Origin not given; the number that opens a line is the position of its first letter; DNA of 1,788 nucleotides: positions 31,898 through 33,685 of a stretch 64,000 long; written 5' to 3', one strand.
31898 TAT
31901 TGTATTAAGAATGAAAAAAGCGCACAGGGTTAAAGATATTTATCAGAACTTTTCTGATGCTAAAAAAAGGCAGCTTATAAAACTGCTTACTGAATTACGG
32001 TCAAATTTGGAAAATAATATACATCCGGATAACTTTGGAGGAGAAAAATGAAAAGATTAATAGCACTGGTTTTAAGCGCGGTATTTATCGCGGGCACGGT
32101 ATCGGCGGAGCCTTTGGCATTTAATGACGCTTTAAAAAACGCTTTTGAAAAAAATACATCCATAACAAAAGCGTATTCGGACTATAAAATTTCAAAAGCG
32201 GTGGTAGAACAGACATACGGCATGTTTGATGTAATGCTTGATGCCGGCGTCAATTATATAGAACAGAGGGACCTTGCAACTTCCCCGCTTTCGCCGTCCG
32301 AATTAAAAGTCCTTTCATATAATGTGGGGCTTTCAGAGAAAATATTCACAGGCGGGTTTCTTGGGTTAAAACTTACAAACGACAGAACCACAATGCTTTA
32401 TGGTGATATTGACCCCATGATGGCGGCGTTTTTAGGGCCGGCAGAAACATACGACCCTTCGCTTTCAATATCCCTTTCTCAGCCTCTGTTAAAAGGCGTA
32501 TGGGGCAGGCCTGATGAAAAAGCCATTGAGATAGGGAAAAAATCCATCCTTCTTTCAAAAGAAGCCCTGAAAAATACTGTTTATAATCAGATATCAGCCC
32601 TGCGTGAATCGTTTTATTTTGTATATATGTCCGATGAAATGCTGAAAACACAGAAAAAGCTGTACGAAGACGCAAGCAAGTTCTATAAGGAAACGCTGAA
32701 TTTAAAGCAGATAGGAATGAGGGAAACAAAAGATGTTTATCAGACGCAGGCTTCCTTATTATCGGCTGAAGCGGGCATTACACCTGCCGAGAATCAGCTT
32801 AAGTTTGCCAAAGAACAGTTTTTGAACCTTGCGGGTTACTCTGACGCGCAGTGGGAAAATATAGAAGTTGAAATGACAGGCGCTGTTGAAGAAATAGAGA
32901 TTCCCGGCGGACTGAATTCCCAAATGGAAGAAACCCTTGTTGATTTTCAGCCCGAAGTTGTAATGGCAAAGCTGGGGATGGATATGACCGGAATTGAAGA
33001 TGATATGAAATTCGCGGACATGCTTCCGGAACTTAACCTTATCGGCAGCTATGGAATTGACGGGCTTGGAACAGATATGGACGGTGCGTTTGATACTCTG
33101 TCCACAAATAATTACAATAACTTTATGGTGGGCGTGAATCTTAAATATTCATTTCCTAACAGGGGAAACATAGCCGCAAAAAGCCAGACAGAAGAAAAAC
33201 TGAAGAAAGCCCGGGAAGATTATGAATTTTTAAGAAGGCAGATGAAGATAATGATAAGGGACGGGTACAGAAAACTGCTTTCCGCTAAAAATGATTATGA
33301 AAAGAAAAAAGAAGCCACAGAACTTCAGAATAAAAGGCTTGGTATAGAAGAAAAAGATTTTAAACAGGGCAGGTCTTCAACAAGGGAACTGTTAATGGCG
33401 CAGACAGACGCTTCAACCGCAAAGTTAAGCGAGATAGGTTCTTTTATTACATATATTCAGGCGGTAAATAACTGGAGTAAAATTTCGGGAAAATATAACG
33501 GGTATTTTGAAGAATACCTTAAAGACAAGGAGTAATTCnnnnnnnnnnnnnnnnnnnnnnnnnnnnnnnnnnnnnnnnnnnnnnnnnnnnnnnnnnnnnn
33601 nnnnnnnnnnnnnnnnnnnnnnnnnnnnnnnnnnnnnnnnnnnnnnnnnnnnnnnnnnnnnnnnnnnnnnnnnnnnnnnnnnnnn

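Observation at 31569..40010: MarR-OMF-RND-RND efflux operon with no periplasmic adaptor (MFP) gene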

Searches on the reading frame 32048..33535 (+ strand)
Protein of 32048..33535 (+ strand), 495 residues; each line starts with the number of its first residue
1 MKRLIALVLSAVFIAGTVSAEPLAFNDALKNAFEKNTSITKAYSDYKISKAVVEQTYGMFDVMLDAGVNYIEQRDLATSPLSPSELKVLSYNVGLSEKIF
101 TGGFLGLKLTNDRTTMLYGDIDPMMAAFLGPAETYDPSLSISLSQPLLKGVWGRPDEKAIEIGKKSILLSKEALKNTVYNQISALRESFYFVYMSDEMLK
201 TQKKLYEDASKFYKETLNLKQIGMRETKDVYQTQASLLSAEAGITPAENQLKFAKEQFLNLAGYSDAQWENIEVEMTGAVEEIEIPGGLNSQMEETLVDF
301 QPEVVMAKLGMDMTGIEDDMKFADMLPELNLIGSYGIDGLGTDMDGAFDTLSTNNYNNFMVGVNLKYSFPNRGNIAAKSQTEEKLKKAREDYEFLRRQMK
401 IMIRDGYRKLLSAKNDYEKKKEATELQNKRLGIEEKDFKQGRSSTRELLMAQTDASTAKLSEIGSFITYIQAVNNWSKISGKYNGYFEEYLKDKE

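Call 3: search_protein_families(library=pfam, proteins=[window:32048-33535:+])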
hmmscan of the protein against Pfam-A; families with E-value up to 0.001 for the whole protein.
window:32048-33535:+ (495 aa): 1 family
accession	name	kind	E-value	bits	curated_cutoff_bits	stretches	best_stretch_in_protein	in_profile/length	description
PF02321.23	OEP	-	3.2e-33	115.6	22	2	292-481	3-187/187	Outer membrane efflux protein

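Call 4: search_protein_families(library=ncbifam, proteins=[window:32048-33535:+])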
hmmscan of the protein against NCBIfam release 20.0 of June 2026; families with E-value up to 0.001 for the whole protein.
window:32048-33535:+ (495 aa): 4 families
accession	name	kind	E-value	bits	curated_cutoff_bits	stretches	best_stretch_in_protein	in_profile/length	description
TIGR01844.1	type_I_sec_TolC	subfamily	2.2e-24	86.2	225.15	1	135-481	69-398/414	TolC family outer membrane protein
TIGR01845.1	outer_NodT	subfamily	9.7e-15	54.3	210.05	1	193-461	175-438/460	efflux transporter outer membrane subunit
NF052390.1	efflux_OMP_AbuO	equivalog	1.3e-06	27.4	700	1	162-470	121-420/447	multidrug efflux outer membrane protein AbuO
NF007002.0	PRK09465.1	equivalog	2.3e-05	23.1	495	1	221-410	168-353/460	outer membrane channel protein TolC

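Call 38: search_solved_structures(query=window:32048-33532:+, max_evalue=0.001)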
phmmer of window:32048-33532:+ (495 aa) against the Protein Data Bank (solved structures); distinct sequences matched with E-value up to 0.001: 0.

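Call 39: find_homologous_proteins(query=window:32048-33532:+)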
Query window:32048-33532:+ (495 aa): 69 proteins with E <= 0.001 among 8000 candidates.
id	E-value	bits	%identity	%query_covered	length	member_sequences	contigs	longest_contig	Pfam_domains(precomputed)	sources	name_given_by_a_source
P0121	0.0e+0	1048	97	100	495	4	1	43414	PF02321.24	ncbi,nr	ncbi:MAG: TolC family protein [Candidatus Goldbacteria bacterium]|nr:TolC family protein [Candidatus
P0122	1.7e-182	626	58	100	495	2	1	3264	PF02321.24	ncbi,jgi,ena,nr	ncbi:MAG TPA: TolC family protein [Firmicutes bacterium]|nr:TolC family protein [Bacillota bacterium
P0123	1.6e-179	616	56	100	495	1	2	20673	PF02321.24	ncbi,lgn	ncbi:MAG: TolC family protein [Candidatus Goldiibacteriota bacterium]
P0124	5.6e-140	485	48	99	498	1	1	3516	PF02321.24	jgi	jgi:outer membrane protein TolC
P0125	1.4e-135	471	45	100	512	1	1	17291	PF02321.24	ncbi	-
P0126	1.4e-135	471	47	97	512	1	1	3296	PF02321.24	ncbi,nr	ncbi:MAG: TolC family protein [Candidatus Goldbacteria bacterium]|nr:TolC family protein [Candidatus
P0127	7.2e-135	469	48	92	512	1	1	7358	PF02321.24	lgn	-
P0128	9.7e-135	468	46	97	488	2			PF02321.24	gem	-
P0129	1.6e-133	464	46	95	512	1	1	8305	PF02321.24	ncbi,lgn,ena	-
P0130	2.1e-131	457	45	99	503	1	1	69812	PF02321.24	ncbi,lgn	-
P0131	7.7e-128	445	46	95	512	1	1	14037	PF02321.24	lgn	-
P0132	3.7e-127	443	43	99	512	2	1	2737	PF02321.24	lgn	-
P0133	5.2e-124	433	44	99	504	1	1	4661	PF02321.24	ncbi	-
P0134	5.2e-112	393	42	99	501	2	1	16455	PF02321.24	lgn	-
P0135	9.2e-112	392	43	98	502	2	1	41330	PF02321.24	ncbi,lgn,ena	-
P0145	1.5e-10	59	23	74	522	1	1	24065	PF02321.24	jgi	jgi:outer membrane protein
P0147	3.4e-9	54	22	94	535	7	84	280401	PF02321.24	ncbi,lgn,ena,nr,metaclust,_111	ncbi:MAG TPA: hypothetical protein DCE42_28275 [Myxococcales bacterium]|nr:hypothetical protein [Del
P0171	1.1e-5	43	22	68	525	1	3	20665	PF02321.24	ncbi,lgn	-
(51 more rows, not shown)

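Call 54: predict_structure(alignment_id=A2)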
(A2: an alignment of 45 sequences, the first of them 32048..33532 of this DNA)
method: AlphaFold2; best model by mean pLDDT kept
length: 495 residues; sequences in the alignment: 45
mean_pLDDT: 87.0   pTM: 0.73
mean pLDDT of the five models: 87.0, 86.8, 86.1, 86.0, 85.7
residues with pLDDT >= 90: 260; 70-90: 193; 50-70: 35; < 50: 7
segments of 3 or more residues with pLDDT < 50: 13-19
pLDDT, mean of each block of 10 residues (from residue 1): 60 49 83 88 94 89 91 78 82 90 89 83 70 88 85 80 94 94 91 91 91 89 87 91 92 92 86 71 72 91 94 93 87 92 86 86 89 92 96 96 93 94 94 90 88 92 92 91 87 86
secondary structure, 60 per line:
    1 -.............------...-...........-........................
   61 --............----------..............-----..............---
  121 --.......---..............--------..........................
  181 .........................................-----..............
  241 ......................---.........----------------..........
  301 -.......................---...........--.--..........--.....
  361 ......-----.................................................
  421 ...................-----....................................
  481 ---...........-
elements in order: H2-14 E21-23 H25-35 H37-60 E63-74 E85-98 E104-117 H123-129 E133-146 H155-221 H227-262 H266-271 E272-274 H291-300 H302-324 E328-338 H344-353 E356-366 H372-439 H445-480 H484-494

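Call 58: fold_search(model_id=the predicted structure, library=pdb)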
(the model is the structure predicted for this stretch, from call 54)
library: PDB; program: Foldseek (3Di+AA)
matches with E <= 10: 318; with E <= 0.001: 44
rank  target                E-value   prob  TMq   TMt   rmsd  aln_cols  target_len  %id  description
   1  9a2x_MODEL_1_A        1.6e-17  1.00  0.63  0.64   7.0       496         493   16  Model of E. coli TolC by in-cell photo-crosslinking MS and deep learning (released 2023-02-24)
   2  5bun_C                6.5e-17  1.00  0.63  0.71   6.4       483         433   14  Crystal structure of an antigenic outer membrane protein ST50 from Salmonella Typhi (released 2015-12-23)
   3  4mt4_A                1.1e-16  1.00  0.64  0.67   5.5       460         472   14  Crystal structure of the Campylobacter jejuni CmeC outer membrane channel (released 2014-09-24)
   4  4mt4_B                1.9e-16  1.00  0.64  0.67   5.6       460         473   14  Crystal structure of the Campylobacter jejuni CmeC outer membrane channel (released 2014-09-24)
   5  7ng8_A                1.9e-16  1.00  0.63  0.73   6.6       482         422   13  Trimeric efflux pump Klebsiella TolC in complex with KlebC (released 2021-06-30)
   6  5bun_A                2.6e-16  1.00  0.62  0.70   7.8       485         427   14  Crystal structure of an antigenic outer membrane protein ST50 from Salmonella Typhi (released 2015-12-23)
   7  5bun_B                3.4e-16  1.00  0.64  0.73   6.8       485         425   15  Crystal structure of an antigenic outer membrane protein ST50 from Salmonella Typhi (released 2015-12-23)
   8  9tg4_A                4.6e-16  1.00  0.58  0.66   9.5       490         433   14  Structure of the YbjP lipoprotein bound to the AcrABZ-TolC efflux pump (released 2026-04-08)
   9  5azs_C                4.8e-16  1.00  0.64  0.70   5.8       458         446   14  Crystal structure of a membrane protein from Pseudomonas aeruginosa (released 2016-06-08)
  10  9rmm_D                5.0e-16  1.00  0.64  0.72   5.2       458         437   14  Crystal structure of outer membrane SilC (released 2025-07-23)
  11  5azs_A                5.3e-16  1.00  0.65  0.73   5.6       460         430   14  Crystal structure of a membrane protein from Pseudomonas aeruginosa (released 2016-06-08)
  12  2wmz_A                6.4e-16  1.00  0.64  0.73   8.4       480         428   15  Structure of a mutated TolC (released 2011-01-26)
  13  7ng9_A                6.4e-16  1.00  0.62  0.72   6.6       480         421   13  Trimeric efflux pump Klebsiella TolC (released 2021-06-30)
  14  1ek9_A                6.4e-16  1.00  0.61  0.70   8.7       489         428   15  2.1A X-RAY STRUCTURE OF TOLC: AN INTEGRAL OUTER MEMBRANE PROTEIN AND EFFLUX PUMP COMPONENT FROM ESCHERICHIA COLI (released 2000-06-28)
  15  9rmm_B                7.7e-16  1.00  0.65  0.72   4.9       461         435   14  Crystal structure of outer membrane SilC (released 2025-07-23)
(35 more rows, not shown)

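Call 83: search_protein_representatives(protein=window:32048-33532:+)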
Query: 495 residues. Proteins with E-value up to 0.001 (for the whole library): 3758; up to 1e-10: 911; up to 1e-30: 12. The best 150 are listed.
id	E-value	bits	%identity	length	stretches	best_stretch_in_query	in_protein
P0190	2.4e-130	452.1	44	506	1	8-492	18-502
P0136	1.4e-110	386.9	43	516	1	9-492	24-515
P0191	4.9e-99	348.8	46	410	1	7-378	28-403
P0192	6.5e-94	332.0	35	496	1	11-491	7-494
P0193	1.1e-91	324.7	35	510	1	1-492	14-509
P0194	3.0e-88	313.3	36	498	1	11-493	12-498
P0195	7.9e-86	305.3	37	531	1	10-493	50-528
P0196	2.9e-75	270.5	32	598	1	21-493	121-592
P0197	9.1e-67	242.5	32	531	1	12-493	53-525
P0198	1.1e-56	209.2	30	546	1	24-493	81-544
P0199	1.2e-56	209.2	32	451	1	48-493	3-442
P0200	1.4e-52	195.7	31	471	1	2-494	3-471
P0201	9.5e-29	117.2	26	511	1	23-475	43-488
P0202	5.4e-28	114.7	27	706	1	14-483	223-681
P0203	1.6e-27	113.1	26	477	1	5-475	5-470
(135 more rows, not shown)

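Call 86: find_encoding_contigs(protein=P0147, flank=7000, max_places=1)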
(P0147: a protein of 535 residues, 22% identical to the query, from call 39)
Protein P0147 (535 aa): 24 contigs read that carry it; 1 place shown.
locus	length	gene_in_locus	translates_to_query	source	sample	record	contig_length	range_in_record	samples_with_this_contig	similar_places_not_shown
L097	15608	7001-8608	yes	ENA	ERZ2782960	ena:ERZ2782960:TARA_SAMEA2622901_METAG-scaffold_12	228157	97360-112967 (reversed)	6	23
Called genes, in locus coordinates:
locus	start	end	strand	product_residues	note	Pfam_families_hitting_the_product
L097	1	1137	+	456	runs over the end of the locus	PF02878:PGM_PMM_I, PF02879:PGM_PMM_II, PF02880:PGM_PMM_III, PF00408:PGM_PMM_IV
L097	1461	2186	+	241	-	PF03740:PdxJ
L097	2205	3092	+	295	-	PF00303:Thymidylat_synt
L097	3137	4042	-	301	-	PF04706:Dickkopf_N (faint)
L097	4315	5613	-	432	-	PF00368:HMG-CoA_red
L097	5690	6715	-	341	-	PF00478:IMPDH (faint), PF01070:FMN_dh, PF01645:Glu_synthase (weak)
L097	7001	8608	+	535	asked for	PF02321:OEP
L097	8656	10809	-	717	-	PF00078:RVT_1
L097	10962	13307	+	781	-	PF07715:Plug, PF00593:TonB_dep_Rec_b-barrel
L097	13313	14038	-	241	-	PF00072:Response_reg, PF00486:Trans_reg_C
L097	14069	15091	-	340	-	PF00512:HisKA, PF02518:HATPase_c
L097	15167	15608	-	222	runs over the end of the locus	PF09764:Nt_Gln_amidase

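Call 87: find_encoding_contigs(protein=P0145, flank=7000, max_places=1)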
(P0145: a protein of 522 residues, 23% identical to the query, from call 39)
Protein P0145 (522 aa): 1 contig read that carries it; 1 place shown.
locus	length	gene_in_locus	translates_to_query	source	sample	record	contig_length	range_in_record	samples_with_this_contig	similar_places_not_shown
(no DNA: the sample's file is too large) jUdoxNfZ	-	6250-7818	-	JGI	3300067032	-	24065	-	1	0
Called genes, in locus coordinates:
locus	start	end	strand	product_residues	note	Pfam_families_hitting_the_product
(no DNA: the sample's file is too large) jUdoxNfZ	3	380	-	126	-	?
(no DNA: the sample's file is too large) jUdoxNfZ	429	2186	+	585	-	PF03485:Arg_tRNA_synt_N, PF00750:tRNA-synt_1d, PF05746:DALR_1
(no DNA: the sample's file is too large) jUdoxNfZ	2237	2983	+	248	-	PF14237:GYF_2 (weak)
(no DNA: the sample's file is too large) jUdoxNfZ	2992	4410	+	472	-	PF03631:Virul_fac_BrkB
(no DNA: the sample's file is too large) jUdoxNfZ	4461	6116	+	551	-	PF13145:Rotamase_2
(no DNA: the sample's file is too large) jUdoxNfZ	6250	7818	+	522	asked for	PF02321:OEP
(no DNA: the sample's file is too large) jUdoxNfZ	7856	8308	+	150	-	-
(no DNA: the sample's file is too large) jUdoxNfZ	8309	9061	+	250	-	-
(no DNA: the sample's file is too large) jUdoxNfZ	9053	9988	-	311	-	PF01745:IPT (weak), PF01715:IPPT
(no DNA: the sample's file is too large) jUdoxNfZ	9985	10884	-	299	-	PF00072:Response_reg, PF00990:GGDEF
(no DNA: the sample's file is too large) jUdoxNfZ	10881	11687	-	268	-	PF00290:Trp_syntA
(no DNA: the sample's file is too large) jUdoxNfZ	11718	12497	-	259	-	PF03372:Exo_endo_phos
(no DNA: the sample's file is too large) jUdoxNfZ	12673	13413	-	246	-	-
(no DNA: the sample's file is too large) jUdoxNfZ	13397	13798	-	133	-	-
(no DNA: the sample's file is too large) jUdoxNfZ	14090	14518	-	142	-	-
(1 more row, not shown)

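Call 88: find_encoding_contigs(protein=P0171, flank=7000, max_places=1)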
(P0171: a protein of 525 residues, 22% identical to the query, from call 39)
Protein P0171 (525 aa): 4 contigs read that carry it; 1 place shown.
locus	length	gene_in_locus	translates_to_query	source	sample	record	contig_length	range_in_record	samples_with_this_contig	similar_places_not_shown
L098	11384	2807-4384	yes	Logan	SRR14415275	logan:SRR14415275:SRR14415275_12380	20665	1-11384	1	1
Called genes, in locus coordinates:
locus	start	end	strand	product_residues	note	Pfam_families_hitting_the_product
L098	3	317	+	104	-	?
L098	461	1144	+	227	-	-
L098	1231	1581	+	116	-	PF02979:NHase_alpha (faint)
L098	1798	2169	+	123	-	-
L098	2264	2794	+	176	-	PF00027:cNMP_binding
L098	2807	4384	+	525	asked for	PF02321:OEP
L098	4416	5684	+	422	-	PF00364:Biotin_lipoyl (faint), PF25917:BSH_RND (weak), PF25984:BSH_YknX (faint)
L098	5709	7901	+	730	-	PF03412:Peptidase_C39, PF13529:Peptidase_C39_2 (weak), PF00664:ABC_membrane, PF00005:ABC_tran, PF02463:SMC_N (faint)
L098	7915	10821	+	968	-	PF00664:ABC_membrane, PF00005:ABC_tran, PF02463:SMC_N (faint)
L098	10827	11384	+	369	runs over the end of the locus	PF22541:DUF7005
